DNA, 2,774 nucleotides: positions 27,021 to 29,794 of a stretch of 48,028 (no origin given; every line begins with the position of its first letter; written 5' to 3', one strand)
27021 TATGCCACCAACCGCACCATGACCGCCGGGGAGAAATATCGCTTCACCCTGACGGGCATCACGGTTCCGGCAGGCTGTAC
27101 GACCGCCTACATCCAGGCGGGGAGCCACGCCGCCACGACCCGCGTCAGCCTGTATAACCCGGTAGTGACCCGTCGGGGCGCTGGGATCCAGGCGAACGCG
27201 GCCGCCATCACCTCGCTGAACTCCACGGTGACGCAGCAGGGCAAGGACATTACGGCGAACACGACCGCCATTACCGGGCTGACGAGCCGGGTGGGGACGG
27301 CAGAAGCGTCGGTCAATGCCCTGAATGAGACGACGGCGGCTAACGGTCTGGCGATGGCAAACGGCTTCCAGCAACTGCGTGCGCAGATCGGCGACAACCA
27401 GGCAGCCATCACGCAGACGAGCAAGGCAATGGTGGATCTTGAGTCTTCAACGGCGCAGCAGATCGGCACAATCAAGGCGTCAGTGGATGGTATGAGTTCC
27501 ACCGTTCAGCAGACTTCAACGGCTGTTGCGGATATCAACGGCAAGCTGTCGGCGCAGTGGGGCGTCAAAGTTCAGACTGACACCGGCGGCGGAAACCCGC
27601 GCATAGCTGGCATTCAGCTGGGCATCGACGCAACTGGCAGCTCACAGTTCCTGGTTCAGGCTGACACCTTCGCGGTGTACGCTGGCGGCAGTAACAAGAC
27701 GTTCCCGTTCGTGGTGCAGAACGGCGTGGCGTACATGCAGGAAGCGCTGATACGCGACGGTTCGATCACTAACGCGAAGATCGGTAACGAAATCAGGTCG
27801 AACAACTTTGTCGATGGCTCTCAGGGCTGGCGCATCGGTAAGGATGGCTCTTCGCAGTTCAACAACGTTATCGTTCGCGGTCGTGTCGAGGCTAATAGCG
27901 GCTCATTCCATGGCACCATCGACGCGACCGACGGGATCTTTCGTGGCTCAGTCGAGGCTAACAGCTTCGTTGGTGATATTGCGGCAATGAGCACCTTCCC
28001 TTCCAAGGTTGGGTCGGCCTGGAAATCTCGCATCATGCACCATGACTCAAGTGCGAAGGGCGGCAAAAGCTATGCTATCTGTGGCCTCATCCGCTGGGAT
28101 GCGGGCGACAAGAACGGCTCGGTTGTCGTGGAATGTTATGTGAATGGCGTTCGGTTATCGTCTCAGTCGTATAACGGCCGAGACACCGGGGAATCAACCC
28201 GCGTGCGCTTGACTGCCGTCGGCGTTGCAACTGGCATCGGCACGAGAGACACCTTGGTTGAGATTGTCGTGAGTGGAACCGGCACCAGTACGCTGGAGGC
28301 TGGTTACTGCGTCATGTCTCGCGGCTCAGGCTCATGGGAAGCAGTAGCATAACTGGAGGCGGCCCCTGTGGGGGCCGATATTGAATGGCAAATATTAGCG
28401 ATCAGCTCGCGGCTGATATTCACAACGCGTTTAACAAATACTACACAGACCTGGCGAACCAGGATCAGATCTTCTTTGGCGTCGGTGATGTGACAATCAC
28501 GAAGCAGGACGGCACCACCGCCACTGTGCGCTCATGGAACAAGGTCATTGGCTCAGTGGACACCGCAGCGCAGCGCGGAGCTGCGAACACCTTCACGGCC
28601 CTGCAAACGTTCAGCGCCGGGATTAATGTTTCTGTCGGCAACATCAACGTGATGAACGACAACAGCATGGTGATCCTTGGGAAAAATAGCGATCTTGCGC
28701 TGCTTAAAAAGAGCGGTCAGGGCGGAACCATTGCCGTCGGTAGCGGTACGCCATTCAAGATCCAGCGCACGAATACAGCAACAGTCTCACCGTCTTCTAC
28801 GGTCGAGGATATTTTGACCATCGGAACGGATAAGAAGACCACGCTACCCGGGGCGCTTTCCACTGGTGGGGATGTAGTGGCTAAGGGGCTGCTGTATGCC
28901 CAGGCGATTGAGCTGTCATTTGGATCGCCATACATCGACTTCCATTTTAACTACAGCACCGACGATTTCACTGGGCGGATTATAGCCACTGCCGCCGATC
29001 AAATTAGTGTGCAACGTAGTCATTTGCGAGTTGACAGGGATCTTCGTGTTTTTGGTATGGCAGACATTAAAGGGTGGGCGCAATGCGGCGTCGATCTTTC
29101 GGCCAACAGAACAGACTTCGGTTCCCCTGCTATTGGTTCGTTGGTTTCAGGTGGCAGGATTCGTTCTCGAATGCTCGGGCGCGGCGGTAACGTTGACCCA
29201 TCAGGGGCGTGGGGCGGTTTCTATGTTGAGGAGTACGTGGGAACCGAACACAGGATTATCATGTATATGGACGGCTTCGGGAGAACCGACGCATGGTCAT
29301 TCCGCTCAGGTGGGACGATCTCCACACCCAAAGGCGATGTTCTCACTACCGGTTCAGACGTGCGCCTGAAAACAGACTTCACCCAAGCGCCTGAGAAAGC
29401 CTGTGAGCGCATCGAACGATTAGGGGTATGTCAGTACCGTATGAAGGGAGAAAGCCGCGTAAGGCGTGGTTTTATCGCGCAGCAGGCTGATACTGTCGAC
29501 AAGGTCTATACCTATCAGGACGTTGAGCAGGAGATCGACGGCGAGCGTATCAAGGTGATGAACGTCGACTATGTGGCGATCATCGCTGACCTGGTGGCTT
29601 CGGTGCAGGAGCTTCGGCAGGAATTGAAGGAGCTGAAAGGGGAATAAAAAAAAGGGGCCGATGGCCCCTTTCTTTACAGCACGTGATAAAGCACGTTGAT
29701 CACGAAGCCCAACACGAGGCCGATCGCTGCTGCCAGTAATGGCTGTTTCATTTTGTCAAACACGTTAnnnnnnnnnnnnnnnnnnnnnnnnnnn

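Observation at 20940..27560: Giant gpJ-like central fibre (3292 aa): ~2200 aa of alternating coiled-coil repeats and about seven beta-sandwich (CBM / lectin-like) modules inserted between the conserved J core and J C-terminal region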

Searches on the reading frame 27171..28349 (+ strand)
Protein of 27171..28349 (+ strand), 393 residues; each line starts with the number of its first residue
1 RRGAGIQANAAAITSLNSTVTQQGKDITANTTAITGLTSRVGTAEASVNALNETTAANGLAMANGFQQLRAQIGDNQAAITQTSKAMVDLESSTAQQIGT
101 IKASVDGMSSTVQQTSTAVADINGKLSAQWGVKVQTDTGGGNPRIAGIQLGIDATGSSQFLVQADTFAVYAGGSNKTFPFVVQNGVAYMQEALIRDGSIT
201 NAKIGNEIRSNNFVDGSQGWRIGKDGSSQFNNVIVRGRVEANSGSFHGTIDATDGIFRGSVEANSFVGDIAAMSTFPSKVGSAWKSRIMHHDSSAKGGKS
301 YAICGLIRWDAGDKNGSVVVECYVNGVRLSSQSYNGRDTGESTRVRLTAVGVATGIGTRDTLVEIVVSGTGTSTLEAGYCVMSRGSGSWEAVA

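Call 9: search_protein_families(library=pfam, proteins=[window:27189-28349:+], max_evalue=10)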
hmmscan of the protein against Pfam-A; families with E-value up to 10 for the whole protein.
window:27189-28349:+ (387 aa): 11 families
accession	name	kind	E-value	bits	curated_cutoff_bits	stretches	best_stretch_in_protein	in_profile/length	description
PF09327.17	Phage_Tail_Tip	-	5.6e-39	133.5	22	1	105-239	1-138/139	Bacteriophage tail tip fiber protein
PF04102.17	SlyX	-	0.0042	18.1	30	1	6-44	18-56/67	SlyX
PF19111.5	DUF5798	-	0.017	15.7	27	2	60-92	24-56/89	Family of unknown function (DUF5798)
PF05791.16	Bacillus_HBL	-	0.051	13.8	29.1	1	56-119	103-166/177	Bacillus haemolytic enterotoxin (HBL)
PF25443.1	ANG-1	-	0.12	13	28.5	1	18-87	13-82/105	ANG-1-like domain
PF00038.26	Filament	-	0.17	11.9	40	1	7-92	198-283/313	Intermediate filament protein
PF07889.17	DUF1664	-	0.18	12.3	34.6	1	71-121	68-118/124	Protein of unknown function (DUF1664)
PF05531.17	NPV_P10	-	0.19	12.7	29.8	1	61-121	7-66/75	Nucleopolyhedrovirus P10 protein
PF11053.13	DNA_Packaging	-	0.25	11.6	25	1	39-113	66-138/157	Terminase DNA packaging enzyme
PF10046.14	BLOC1_2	-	0.28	12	33.4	1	57-108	33-83/96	Biogenesis of lysosome-related organelles complex-1 subunit 2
PF06103.16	DUF948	-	0.38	11.4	37.2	1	60-117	31-88/89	Bacterial protein of unknown function (DUF948)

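Call 10: search_protein_families(library=phrogs, proteins=[window:27189-28349:+], max_evalue=0.01)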
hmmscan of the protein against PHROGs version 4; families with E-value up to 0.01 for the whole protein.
window:27189-28349:+ (387 aa): 15 families
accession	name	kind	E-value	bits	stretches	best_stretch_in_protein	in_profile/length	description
phrog_2589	-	tail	8.1e-103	345.4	1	1-279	3358-3625/3686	tail protein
phrog_5269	-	unknown function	1.3e-64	220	1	1-269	103-398/564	-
phrog_496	-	tail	1e-39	137.8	1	19-377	349-725/769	tail fiber protein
phrog_31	-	tail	4.9e-34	118.4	1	32-273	1143-1308/1565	central tail fiber J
phrog_10903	-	unknown function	3.5e-19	69.7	1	84-184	854-954/954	-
phrog_2148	-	tail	6.1e-18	65.5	1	61-275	571-780/901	tail fiber protein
phrog_9413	-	tail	2.2e-11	44.4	1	151-267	9-117/238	tail protein and host specificity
phrog_5616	-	tail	5.1e-09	36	1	6-208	660-859/873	tail fiber protein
phrog_25191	-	unknown function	2.7e-07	29.9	1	191-248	635-692/855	-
phrog_11678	-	unknown function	2.6e-06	26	1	1-59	1638-1696/2223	-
phrog_26429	-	unknown function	1.7e-05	26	1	94-151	73-129/131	-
phrog_1219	-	tail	0.00037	21.2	0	4-47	74-117/233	tail needle protein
phrog_18217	-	unknown function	0.00057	20.7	0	168-197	64-93/216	-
phrog_13555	-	unknown function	0.00092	20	0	117-168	147-196/232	-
phrog_5911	-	tail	0.0015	16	1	44-112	461-529/3089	tail protein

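Call 64: search_solved_structures(query=window:27171-28349:+, max_evalue=0.01, show_alignments=2)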
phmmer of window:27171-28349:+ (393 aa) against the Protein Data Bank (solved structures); distinct sequences matched with E-value up to 0.01: 10.
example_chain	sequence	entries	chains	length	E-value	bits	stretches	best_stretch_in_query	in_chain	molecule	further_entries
25vf_A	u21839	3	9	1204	8e-24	87.9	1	24-238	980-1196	F2-pyocin-tail-fiber | tail fiber protein of F2-pyocin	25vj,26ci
23gd_D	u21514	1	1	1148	1.2e-20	77.4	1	36-247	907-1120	J-like tail tip protein gp24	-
9l9p_S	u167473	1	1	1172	1.3e-20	77.3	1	45-229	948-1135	Putative tail fiber protein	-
8xcj_Z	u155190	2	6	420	4.6e-09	39.3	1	108-280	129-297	Tip attachment protein J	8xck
8iyk_J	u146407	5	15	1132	2.7e-08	36.8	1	108-279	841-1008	Tip attachment protein J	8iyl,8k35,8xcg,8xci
9wca_J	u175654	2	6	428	1e-07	34.9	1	108-277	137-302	A8 gpJ 713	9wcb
7z4b_EA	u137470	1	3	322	1.9e-07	34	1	88-207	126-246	Putative tail tip fiber protein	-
8jvm_F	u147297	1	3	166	6.9e-05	25.6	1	109-268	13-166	Tip attachment protein J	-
9ze4_N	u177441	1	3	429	7.3e-05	25.5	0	56-121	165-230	Tip attachment protein J central straight fiber domain-containing protein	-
4lin_A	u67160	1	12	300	0.0027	20.4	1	11-86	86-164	Tail needle protein gp26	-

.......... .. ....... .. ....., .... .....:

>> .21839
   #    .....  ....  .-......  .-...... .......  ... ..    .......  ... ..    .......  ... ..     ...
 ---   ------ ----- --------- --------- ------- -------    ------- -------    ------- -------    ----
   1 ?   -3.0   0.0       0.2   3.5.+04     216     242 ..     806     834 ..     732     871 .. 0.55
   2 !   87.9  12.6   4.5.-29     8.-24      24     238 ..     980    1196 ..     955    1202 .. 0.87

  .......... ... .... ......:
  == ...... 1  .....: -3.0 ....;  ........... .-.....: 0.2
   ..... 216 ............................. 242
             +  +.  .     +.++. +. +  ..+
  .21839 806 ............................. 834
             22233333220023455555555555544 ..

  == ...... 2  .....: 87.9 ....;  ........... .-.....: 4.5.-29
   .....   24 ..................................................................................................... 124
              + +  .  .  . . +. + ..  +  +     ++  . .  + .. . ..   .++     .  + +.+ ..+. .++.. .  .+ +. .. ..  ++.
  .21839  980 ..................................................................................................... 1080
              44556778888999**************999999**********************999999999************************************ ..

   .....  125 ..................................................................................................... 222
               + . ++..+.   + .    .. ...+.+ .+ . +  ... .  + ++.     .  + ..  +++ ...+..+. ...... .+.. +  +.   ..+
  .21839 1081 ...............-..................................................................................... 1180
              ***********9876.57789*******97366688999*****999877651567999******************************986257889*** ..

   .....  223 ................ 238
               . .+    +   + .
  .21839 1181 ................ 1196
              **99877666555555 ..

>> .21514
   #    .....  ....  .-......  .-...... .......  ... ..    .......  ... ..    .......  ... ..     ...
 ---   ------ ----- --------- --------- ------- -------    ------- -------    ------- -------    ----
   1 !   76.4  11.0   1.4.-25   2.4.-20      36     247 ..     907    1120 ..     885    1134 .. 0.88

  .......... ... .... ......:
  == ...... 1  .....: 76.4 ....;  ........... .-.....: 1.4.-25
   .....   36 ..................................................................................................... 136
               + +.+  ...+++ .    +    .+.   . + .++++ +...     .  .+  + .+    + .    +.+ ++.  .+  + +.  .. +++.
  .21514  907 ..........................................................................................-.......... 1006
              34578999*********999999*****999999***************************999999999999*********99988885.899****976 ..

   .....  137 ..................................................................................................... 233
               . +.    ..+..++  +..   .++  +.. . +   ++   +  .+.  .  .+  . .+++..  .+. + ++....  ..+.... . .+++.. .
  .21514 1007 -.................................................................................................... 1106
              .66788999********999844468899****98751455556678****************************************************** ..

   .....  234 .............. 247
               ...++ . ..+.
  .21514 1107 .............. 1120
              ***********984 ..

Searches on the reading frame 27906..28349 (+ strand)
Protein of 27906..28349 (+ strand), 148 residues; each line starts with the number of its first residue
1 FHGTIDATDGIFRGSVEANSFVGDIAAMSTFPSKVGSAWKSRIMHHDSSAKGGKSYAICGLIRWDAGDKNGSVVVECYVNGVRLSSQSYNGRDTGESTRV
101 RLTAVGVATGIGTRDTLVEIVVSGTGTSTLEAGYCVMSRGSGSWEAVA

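Call 100: search_protein_families(library=pfam, proteins=[window:27906-28349:+], max_evalue=0.1)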
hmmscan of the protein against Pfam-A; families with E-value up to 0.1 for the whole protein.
window:27906-28349:+ (148 aa): 0 families

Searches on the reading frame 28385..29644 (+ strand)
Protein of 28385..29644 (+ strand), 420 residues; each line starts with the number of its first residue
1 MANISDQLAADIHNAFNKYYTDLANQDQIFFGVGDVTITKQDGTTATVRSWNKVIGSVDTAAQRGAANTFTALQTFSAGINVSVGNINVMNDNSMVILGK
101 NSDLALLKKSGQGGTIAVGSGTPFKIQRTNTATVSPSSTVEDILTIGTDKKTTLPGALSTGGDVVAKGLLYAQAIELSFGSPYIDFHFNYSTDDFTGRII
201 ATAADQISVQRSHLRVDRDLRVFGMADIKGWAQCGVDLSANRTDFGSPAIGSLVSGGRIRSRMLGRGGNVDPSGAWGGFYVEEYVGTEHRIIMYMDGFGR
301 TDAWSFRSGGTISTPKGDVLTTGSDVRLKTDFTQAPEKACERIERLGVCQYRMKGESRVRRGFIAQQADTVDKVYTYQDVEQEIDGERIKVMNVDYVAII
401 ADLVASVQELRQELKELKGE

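Call 76: search_protein_families(library=pfam, proteins=[window:28385-29644:+], max_evalue=0.001)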
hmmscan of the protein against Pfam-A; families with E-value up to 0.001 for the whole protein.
window:28385-29644:+ (420 aa): 1 family
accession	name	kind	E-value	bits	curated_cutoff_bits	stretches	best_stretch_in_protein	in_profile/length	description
PF13884.11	Peptidase_S74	-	4.2e-10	40.2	22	1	324-371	1-52/58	Chaperone of endosialidase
